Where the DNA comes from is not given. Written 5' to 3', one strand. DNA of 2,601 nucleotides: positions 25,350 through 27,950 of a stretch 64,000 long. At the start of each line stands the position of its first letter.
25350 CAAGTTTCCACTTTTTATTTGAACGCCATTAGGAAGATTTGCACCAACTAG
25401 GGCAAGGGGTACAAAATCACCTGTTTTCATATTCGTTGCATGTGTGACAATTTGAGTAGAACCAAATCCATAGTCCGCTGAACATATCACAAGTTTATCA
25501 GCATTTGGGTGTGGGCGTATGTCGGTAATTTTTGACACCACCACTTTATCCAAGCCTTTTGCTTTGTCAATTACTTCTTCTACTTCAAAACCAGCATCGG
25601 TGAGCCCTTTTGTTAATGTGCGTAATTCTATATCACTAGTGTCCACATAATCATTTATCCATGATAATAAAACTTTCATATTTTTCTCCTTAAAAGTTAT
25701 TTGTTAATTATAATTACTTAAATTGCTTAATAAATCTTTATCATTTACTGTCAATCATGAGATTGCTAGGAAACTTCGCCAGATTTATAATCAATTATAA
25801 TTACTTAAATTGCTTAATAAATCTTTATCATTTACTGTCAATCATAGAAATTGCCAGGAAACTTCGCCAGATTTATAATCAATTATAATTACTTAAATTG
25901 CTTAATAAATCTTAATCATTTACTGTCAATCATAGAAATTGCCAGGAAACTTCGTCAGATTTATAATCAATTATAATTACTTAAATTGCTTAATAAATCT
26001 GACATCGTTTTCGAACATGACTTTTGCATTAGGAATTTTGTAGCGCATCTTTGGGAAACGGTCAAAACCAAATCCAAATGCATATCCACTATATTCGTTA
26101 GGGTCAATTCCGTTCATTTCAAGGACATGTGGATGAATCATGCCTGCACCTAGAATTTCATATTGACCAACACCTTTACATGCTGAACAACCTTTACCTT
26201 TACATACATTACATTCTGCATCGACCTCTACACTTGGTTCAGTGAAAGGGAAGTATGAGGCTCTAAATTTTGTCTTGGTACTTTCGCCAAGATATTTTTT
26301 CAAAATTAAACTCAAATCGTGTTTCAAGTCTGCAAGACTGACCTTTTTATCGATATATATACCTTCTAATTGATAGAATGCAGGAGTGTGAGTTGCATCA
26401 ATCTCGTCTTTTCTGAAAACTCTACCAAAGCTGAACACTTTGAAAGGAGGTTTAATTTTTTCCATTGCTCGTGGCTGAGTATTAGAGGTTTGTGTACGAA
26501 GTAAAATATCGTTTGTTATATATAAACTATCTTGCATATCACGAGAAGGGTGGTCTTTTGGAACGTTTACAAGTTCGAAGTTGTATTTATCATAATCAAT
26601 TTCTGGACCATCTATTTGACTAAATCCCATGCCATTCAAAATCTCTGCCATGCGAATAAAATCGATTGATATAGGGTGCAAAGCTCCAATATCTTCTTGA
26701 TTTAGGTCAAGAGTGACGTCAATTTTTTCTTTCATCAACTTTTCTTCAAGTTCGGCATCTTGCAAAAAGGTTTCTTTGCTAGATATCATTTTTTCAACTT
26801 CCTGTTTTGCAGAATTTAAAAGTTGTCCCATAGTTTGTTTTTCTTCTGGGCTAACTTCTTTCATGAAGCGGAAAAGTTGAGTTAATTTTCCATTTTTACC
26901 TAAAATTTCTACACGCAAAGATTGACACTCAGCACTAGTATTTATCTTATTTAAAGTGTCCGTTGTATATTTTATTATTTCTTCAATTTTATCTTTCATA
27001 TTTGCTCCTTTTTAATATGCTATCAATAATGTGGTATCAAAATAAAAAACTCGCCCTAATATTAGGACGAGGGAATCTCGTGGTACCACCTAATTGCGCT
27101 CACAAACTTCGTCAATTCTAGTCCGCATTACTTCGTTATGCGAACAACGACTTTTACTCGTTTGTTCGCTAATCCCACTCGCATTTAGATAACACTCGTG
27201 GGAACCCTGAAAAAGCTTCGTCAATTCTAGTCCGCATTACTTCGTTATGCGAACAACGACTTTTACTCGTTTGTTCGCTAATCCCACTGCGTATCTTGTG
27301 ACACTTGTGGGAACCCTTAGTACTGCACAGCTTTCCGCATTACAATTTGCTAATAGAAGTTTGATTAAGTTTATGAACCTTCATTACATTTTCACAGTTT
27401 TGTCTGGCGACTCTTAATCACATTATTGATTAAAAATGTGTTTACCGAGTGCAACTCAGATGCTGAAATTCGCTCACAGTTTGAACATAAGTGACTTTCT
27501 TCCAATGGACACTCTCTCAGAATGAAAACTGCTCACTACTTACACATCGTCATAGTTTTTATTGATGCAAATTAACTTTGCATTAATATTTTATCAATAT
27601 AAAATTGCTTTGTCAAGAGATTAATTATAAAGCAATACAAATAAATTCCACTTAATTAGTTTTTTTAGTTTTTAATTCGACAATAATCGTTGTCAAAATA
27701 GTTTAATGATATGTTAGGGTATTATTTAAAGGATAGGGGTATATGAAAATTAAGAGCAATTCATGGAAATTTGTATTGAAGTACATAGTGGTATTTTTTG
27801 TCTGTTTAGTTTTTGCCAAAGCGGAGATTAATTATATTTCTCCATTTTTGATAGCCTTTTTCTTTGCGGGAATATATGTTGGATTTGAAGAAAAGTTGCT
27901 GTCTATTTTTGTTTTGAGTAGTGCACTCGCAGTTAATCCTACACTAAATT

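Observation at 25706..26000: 88-bp x3 tandem array between pheS and pheT that reiterates the pheS stop region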

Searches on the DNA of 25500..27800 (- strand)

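Call 10: search_rna_families(source=window, start=25500, end=27800, threshold=evalue, max_evalue=10, show_alignments=2)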
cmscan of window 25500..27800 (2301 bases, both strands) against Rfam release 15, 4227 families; matches with E-value up to 10: 5.
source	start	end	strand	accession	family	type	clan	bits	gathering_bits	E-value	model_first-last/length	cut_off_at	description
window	27375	27562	-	RF00230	T-box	Cis-reg; leader;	-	27.9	93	0.001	1-219/219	no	T-box leader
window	27060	27167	-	RF00230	T-box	Cis-reg; leader;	-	26.7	93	0.0021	1-219/219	no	T-box leader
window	27512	27605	-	RF01591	snoR15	Gene; snRNA; snoRNA; CD-box;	-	25.2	50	2.6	1-131/131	no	small nucleolar RNA snoR15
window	26960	27088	-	RF01578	RUF1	Gene; sRNA;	-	24.1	70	0.087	1-264/264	no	Plasmodium RNA of unkown function RUF1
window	27040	27143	-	RF00378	Qrr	Gene; sRNA;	-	23.8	50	0.19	1-108/108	no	Qrr RNA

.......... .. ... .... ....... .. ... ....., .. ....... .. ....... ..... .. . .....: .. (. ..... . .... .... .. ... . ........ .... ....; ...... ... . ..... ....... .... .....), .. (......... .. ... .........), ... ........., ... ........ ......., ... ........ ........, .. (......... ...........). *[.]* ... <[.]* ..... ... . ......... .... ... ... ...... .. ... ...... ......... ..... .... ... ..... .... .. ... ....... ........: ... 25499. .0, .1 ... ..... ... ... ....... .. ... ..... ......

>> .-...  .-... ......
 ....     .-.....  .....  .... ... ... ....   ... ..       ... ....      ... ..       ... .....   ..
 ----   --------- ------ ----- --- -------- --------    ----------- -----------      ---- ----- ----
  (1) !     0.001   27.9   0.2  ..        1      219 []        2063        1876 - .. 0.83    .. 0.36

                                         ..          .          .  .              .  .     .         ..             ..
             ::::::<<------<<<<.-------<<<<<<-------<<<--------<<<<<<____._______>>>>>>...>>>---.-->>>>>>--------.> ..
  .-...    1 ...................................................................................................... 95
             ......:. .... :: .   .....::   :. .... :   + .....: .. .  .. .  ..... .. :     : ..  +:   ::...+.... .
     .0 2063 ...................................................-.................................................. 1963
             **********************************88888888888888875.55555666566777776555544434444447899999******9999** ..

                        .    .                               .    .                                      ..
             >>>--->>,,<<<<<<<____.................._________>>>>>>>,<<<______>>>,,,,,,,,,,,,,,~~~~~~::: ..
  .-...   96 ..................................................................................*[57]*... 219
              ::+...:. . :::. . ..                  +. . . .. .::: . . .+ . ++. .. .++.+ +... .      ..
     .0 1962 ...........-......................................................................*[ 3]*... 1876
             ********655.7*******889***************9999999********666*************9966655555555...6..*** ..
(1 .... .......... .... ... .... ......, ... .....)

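Call 65: search_rna_families(sources=[L055, L060, L011, L003, L009, L017, L016, L232], threshold=evalue, max_evalue=0.01)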
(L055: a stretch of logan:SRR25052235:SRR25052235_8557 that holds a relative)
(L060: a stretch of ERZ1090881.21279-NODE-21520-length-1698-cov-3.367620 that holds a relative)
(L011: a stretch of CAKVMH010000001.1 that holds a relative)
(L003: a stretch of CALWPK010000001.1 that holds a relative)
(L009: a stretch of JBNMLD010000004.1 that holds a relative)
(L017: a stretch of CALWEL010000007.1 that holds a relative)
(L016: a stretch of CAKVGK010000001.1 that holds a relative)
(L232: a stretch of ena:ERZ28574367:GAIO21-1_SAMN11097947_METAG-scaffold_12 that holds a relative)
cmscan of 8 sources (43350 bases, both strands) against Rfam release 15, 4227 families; matches with E-value up to 0.01: 5.
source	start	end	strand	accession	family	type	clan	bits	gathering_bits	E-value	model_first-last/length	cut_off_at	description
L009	2684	2936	+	RF00230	T-box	Cis-reg; leader;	-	102.3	93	1.3e-21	1-219/219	no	T-box leader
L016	2048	2429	+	RF00230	T-box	Cis-reg; leader;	-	81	93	4e-16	1-219/219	no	T-box leader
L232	981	1461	+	RF00230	T-box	Cis-reg; leader;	-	69.7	93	3.2e-13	1-219/219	no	T-box leader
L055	1047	1440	+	RF00230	T-box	Cis-reg; leader;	-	47.6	93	1.6e-07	1-219/219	no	T-box leader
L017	2771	2922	+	RF00230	T-box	Cis-reg; leader;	-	35.8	93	0.00017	1-219/219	no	T-box leader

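Call 88: search_dna_similar(query=window:25680-26030:-, collection=phages, mode=distant, max_evalue=0.001, max_rows=10)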
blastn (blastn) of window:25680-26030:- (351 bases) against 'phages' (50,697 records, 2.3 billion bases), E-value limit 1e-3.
No match.

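Call 89: search_dna_similar(query=window:25680-26030:-, collection=plasmids, mode=distant, max_evalue=0.001, max_rows=10)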
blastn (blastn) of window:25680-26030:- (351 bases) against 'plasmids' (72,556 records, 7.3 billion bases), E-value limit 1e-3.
No match.

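Call 94: build_rna_model(alignment_id=A3)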
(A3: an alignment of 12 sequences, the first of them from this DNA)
Model R1 built from alignment A3 (12 sequences, 101 columns); structure: RNAalifold consensus.
model positions 89; base pairs 16; branch points 0; effective number of sequences 3.37; information 0.64 bits per position. Calibrated on 0.2 Mb of random sequence (short: E-values are rough).
structure used (alignment columns):
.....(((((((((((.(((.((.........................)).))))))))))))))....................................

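Call 95: search_with_rna_model(model_id=R1, sources=[window, L001, L002, L003, L004, L005, L006, L007, L008, L009, L010, L011, L012, L013, L014, L015, L016, L017, L018, L019, L020, L021, L022, L023, L024, L025, L026, L054, L060, L062, L063, L209, L211, L221, L224, L230, L232, L233, L234, L235], max_evalue=1, make_alignment=true)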
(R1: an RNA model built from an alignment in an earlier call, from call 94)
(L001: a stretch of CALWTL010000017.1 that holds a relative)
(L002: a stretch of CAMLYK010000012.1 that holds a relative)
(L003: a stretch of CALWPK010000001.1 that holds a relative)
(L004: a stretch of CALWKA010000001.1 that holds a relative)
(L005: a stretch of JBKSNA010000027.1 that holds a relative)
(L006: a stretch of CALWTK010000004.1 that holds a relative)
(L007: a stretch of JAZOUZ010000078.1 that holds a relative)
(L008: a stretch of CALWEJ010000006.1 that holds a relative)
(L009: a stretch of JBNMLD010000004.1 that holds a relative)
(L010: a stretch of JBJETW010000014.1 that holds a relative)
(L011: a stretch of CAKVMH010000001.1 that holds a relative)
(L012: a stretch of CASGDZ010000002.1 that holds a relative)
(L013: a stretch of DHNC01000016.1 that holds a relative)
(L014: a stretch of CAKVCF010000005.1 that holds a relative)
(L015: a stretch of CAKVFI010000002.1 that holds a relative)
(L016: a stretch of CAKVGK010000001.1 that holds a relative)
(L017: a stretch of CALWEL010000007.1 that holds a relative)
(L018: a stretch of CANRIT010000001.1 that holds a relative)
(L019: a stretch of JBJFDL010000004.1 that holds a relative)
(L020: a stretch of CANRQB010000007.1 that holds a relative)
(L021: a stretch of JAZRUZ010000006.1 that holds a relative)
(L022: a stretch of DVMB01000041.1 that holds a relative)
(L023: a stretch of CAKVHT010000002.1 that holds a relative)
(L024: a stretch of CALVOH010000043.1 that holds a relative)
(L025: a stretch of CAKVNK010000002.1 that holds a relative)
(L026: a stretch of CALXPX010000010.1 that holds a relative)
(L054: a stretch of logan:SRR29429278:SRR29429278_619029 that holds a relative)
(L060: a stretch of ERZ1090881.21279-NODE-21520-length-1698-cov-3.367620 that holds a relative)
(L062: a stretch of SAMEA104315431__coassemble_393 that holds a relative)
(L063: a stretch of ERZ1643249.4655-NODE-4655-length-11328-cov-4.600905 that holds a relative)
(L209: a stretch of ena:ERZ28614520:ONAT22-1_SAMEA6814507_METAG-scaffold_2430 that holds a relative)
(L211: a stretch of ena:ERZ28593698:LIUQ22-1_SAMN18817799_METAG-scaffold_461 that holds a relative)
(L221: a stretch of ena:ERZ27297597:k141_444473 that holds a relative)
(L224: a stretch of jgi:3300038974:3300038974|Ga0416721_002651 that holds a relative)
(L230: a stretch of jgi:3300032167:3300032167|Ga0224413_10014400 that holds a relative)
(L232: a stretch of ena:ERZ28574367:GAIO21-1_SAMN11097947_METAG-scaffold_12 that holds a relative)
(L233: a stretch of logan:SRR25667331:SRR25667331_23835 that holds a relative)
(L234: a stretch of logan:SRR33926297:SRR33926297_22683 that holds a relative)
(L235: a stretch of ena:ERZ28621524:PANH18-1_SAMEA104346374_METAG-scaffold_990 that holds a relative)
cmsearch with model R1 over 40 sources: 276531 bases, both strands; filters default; matches with E-value up to 1: 68.
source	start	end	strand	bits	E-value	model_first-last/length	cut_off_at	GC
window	25922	26009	-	94.8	7.5e-19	1-89/89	no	0.27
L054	2491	2578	+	94.8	7.8e-19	1-89/89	no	0.27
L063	602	689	+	93.3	1.7e-18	1-89/89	no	0.3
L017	3991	4076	+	84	2.7e-16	1-89/89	no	0.35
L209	2530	2615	+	84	2.7e-16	1-89/89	no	0.35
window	25834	25920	-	73.1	9.9e-14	1-89/89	no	0.25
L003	3991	4074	+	73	1e-13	1-89/89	no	0.4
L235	2576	2665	+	72.6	1.3e-13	1-89/89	no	0.33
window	25747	25832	-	72.6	1.3e-13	1-89/89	no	0.26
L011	3991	4082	+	72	1.8e-13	1-89/89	no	0.28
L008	1170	1251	+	70.4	4.2e-13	1-89/89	no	0.27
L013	1206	1299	+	70.3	4.5e-13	1-89/89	no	0.29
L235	2491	2575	+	66.2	4.2e-12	1-89/89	no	0.33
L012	3991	4073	+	65.5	6.2e-12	1-89/89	no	0.35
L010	4085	4172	+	64.3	1.2e-11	1-89/89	no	0.31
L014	4087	4175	+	58.3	2.9e-10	1-89/89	no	0.28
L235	2666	2749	+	55.5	1.3e-09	1-89/89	no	0.25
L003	4152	4234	+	53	5.2e-09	1-89/89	no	0.42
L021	2303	2379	+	47.8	8.8e-08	1-89/89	no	0.29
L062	3087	3174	+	47.5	1.1e-07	1-89/89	no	0.26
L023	3991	4084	+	44.9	4.2e-07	1-89/89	no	0.26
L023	4088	4177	+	42.6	1.5e-06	1-89/89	no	0.24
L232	2667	2751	+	39.9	6.2e-06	1-89/89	no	0.28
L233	1105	1189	+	39.9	6.2e-06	1-89/89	no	0.28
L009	3991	4084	+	38.6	1.3e-05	1-89/89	no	0.23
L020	3991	4081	+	36.5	4e-05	1-89/89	no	0.29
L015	3991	4090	+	35.5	6.9e-05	1-89/89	no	0.21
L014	3991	4085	+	35.5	7e-05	1-89/89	no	0.21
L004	3991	4064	+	33.9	0.00017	1-89/89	no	0.26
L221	2491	2575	+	31.6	0.00058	1-89/89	no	0.27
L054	2465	2552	-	30.1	0.0013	1-89/89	no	0.25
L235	2639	2727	-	29.5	0.0018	1-89/89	no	0.33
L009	4088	4183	+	29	0.0024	1-89/89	no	0.26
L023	4181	4262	+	27.7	0.0048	1-89/89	no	0.28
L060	1636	1698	+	27.1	0.0065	1-62/89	3'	0.22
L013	1393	1479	+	25.3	0.018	1-89/89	no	0.25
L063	576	663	-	24.6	0.026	1-89/89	no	0.27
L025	3991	4085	+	24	0.035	1-89/89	no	0.28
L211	2491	2576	+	23.8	0.039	1-89/89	no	0.27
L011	3988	4051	-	23.8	0.039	6-65/89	no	0.27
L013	1203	1266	-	23.8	0.039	6-65/89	no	0.27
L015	4118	4209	+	22.9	0.065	1-89/89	no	0.28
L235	2465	2553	-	22.2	0.092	1-89/89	no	0.28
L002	1755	1828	+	22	0.11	1-89/89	no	0.19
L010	4176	4229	+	21.8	0.12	9-54/89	no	0.17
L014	4064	4153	-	21.4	0.14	1-89/89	no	0.28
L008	1253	1335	+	21.4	0.15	1-89/89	no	0.19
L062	3177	3270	+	21.1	0.17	1-89/89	no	0.28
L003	3965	4047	-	21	0.18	1-89/89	no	0.35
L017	3965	4050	-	21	0.18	1-89/89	no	0.29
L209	2504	2589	-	21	0.18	1-89/89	no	0.29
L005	3991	4070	+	20.8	0.2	1-89/89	no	0.26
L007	3991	4070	+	20.8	0.2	1-89/89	no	0.26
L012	4081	4125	-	20.6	0.22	11-52/89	no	0.18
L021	2380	2469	+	20.5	0.23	1-89/89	no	0.27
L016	3991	4081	+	20.5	0.24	1-89/89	no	0.29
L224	2491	2570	+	19.8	0.34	1-89/89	no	0.28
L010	4091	4135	-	19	0.52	9-54/89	no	0.27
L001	3991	4068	+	18.6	0.65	1-89/89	no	0.21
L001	2085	2167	+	18.5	0.68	1-89/89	no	0.23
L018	3991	4072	+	18.3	0.76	1-89/89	no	0.28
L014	4178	4271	+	18.2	0.81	1-89/89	no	0.28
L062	3092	3145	-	18.1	0.88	7-56/89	no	0.2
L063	700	736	+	18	0.92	12-51/89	no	0.11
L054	2590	2626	+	18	0.92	12-51/89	no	0.11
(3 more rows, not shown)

Alignment A4: 68 matches aligned to the model, 156 columns, each read 5' to 3' on its own strand. Consensus structure (alignment columns), stored with it:
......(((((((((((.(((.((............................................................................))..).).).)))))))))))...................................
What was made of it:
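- The reverse strand of the palindrome scores 30 bits (call 95).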
